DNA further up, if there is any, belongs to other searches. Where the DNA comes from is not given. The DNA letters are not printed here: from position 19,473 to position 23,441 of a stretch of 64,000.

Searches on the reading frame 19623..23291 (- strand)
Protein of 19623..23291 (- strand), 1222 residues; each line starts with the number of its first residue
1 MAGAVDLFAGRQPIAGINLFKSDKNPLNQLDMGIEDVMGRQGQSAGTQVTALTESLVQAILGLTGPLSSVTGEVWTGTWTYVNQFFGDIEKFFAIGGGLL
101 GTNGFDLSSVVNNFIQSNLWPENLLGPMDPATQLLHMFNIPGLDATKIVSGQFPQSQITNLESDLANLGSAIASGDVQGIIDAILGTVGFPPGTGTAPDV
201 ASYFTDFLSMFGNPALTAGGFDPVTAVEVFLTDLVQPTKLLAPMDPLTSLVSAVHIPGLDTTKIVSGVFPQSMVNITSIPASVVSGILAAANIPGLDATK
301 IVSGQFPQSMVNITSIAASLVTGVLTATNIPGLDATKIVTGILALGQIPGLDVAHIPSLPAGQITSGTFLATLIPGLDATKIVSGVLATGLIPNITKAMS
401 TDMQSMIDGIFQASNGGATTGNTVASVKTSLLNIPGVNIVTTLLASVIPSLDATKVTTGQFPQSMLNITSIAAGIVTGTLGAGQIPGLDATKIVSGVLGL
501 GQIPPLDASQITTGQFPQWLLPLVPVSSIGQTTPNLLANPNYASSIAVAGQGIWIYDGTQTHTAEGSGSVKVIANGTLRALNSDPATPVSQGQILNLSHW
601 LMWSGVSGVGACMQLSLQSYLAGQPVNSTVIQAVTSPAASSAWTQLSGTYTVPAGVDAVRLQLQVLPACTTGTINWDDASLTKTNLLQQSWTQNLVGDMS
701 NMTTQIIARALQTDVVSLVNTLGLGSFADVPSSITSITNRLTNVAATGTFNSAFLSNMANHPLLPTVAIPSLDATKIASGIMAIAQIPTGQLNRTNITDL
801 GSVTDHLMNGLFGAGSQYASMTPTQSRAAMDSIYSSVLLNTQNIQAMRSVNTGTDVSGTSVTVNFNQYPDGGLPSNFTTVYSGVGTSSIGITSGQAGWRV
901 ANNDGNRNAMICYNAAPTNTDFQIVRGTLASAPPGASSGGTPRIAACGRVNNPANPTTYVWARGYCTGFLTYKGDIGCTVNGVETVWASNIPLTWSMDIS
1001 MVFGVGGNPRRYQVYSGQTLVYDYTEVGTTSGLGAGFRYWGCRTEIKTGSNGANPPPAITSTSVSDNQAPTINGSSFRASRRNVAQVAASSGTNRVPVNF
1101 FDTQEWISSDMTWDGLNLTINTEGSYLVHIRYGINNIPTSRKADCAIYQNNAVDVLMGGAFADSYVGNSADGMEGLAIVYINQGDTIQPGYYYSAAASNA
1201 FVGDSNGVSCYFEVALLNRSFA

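Call 22: search_protein_families(library=phrogs, proteins=[window:19623-23291:-], max_evalue=0.001)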
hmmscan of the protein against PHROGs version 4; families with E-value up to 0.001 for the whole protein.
window:19623-23291:- (1222 aa): 9 families
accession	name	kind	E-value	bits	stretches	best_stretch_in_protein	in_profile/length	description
phrog_746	-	tail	2.3e-127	427.6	1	510-1218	145-852/852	minor tail protein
phrog_737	-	tail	7e-88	296.6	1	689-1217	114-582/583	minor tail protein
phrog_346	-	tail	5.2e-54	184.9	1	502-739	287-529/1013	minor tail protein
phrog_7565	-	tail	4.8e-43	148.3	4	165-304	172-304/882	minor tail protein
phrog_38533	-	unknown function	4.2e-37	129.1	1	521-762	185-417/643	-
phrog_3493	-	tail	8.1e-36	125.2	1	514-706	153-351/768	minor tail protein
phrog_4978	-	tail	6.8e-25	88.9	1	841-1218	320-698/797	tail protein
phrog_1885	-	tail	4.5e-23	82.2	1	532-688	396-554/1033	minor tail protein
phrog_22561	-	tail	7.1e-14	51.3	1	492-696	133-341/1318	minor tail protein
